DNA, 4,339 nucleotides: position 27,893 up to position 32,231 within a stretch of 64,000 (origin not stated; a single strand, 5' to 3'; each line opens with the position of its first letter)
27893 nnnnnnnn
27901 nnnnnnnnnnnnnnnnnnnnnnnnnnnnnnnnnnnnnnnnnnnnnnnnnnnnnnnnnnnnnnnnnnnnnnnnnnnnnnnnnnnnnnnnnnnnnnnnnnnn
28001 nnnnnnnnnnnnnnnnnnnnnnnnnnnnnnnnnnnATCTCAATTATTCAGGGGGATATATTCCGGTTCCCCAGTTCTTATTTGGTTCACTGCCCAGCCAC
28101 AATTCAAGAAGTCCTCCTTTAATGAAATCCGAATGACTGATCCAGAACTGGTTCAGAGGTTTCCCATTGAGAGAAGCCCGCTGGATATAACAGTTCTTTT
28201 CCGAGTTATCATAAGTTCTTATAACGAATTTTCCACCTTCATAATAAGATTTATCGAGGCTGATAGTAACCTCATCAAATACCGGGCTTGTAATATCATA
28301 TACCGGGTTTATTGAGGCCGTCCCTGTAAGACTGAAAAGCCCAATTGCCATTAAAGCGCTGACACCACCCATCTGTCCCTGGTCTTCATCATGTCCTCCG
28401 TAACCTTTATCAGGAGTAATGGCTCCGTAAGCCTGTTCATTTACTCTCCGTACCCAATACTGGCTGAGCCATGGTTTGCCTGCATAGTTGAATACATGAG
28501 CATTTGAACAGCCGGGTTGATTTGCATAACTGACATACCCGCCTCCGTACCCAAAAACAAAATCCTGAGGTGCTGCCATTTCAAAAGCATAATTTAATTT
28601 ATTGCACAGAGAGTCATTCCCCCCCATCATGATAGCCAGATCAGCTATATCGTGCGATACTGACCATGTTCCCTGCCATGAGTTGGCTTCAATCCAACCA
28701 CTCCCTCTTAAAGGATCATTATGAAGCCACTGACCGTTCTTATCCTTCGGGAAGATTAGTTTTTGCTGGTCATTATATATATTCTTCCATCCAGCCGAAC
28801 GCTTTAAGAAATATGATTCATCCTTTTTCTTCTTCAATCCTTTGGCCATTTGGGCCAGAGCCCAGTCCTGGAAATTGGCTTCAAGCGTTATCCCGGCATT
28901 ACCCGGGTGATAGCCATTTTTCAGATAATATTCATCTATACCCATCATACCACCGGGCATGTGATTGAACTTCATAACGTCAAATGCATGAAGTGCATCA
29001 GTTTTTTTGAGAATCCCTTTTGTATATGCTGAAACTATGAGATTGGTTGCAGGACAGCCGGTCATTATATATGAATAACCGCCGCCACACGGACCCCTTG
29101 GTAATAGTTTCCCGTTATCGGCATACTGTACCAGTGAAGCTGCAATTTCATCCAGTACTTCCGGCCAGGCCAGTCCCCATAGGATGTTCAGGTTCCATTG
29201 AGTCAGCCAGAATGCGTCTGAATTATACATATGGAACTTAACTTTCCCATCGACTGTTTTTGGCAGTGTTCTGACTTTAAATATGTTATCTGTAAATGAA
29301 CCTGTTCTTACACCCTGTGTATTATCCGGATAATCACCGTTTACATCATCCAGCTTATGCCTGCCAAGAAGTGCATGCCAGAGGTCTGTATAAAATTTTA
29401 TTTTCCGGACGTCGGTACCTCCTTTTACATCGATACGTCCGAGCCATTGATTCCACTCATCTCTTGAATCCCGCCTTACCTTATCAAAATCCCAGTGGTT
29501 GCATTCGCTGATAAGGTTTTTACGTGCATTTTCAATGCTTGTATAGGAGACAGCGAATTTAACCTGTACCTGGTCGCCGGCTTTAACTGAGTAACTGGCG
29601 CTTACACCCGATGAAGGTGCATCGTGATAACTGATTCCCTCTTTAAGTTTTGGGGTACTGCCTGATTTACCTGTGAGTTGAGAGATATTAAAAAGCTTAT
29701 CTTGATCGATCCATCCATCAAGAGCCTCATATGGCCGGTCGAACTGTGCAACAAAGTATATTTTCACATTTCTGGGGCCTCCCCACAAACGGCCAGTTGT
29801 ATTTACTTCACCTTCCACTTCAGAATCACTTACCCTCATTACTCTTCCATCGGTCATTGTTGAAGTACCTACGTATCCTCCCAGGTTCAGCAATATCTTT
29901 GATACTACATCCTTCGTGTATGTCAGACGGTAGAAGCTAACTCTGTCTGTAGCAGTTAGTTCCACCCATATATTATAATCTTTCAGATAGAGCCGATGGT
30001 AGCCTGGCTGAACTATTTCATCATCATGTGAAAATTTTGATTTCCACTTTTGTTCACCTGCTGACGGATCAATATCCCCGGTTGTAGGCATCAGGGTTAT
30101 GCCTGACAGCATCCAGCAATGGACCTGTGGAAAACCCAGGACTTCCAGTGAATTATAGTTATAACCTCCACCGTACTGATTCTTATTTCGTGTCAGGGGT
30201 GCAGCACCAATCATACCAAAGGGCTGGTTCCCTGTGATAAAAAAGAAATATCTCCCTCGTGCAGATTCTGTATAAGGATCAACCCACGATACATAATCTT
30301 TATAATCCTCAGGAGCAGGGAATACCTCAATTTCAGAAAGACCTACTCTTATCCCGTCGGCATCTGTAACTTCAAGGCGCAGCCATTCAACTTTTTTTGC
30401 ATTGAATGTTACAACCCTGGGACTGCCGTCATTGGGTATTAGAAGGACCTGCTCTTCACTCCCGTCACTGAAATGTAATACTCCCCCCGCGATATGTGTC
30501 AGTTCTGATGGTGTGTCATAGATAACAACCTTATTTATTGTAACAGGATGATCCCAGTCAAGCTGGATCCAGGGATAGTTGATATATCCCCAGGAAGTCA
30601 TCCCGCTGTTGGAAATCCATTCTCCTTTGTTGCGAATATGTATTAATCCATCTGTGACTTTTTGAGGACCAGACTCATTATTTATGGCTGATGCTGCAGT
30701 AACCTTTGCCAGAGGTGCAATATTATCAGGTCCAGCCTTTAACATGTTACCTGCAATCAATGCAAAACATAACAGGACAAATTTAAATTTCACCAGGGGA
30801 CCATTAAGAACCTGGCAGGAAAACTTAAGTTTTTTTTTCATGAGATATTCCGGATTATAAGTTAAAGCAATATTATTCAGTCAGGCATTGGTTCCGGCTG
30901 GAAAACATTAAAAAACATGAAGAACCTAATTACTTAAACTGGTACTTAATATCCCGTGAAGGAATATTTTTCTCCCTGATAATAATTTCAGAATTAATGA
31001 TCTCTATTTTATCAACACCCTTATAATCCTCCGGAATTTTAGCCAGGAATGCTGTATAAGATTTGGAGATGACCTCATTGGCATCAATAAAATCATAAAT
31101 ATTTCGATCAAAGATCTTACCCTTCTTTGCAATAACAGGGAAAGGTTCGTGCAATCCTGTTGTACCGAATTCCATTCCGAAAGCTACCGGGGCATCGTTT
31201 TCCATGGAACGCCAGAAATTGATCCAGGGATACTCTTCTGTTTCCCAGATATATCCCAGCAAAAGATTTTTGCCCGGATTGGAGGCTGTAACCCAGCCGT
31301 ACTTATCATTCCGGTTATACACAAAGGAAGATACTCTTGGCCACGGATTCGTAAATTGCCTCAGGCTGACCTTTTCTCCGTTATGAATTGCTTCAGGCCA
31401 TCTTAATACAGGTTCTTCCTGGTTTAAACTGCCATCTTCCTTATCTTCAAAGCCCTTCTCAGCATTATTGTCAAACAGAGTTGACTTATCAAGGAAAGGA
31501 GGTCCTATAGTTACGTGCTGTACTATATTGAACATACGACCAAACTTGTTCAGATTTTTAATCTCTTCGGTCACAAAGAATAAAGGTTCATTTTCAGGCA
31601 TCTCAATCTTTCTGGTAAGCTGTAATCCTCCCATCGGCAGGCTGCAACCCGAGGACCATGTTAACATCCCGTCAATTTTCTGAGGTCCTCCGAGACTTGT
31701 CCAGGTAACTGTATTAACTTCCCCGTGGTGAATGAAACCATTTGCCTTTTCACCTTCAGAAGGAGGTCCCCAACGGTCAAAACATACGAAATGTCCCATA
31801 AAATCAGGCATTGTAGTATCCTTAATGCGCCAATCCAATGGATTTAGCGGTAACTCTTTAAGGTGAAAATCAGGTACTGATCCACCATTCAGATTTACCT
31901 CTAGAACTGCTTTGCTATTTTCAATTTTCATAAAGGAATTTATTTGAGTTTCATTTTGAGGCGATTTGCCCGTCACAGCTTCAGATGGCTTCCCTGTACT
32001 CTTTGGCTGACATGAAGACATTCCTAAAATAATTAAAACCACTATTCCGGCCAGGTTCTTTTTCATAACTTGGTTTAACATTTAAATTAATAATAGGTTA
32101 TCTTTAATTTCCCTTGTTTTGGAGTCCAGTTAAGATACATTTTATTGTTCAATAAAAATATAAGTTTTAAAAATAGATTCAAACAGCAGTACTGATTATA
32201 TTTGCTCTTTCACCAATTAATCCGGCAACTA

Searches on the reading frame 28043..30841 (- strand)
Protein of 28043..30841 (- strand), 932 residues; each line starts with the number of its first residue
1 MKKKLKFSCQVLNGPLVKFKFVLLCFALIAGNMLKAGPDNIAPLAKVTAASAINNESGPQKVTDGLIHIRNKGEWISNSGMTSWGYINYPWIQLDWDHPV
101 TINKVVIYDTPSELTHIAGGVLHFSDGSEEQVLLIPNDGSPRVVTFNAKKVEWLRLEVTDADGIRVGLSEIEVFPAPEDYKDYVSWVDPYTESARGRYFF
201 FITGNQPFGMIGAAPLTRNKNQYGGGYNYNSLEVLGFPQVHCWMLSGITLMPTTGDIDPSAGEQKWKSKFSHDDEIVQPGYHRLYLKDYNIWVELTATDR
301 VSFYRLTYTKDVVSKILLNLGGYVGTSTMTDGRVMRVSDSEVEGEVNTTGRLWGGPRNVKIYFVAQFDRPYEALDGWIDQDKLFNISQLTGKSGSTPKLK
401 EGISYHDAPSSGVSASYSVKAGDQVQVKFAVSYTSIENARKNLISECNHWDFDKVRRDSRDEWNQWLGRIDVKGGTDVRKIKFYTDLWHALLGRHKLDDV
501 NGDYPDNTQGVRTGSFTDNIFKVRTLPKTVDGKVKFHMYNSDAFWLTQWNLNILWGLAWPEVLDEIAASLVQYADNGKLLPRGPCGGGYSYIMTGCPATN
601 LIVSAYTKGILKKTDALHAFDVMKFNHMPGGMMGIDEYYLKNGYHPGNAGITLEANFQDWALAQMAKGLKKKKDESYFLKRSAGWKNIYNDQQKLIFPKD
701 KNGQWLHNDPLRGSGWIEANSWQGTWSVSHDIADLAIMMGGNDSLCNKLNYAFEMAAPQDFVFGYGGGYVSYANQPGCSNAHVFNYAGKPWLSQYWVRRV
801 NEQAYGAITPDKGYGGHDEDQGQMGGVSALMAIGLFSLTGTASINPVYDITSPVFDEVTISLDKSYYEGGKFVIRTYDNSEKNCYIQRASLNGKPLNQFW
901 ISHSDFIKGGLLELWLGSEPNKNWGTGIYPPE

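Call 7: search_protein_families(library=pfam, proteins=[window:28043-30841:-])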
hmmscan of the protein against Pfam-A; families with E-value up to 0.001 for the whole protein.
window:28043-30841:- (932 aa): 3 families
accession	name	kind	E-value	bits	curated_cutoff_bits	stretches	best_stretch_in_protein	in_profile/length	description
PF07971.18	Glyco_hydro_92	-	7.6e-121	404.7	24.6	1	438-917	1-463/464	Glycosyl hydrolase family 92 catalytic domain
PF17678.7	Glyco_hydro_92N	-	8.6e-50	170.2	34.5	1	186-432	1-236/236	Glycosyl hydrolase family 92 N-terminal domain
PF24135.1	DUF7402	-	2.8e-26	92.6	27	1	40-174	1-133/133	Domain of unknown function (DUF7402)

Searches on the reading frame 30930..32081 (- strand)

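Call 7: search_protein_families(library=pfam, proteins=[window:30930-32081:-])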
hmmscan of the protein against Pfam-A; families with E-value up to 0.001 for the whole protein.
window:30930-32081:- (383 aa): 1 family
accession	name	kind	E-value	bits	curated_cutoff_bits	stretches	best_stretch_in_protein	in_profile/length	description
PF14486.12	DUF4432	-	2.2e-05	23.9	32.5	1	152-308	129-273/304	Domain of unknown function (DUF4432)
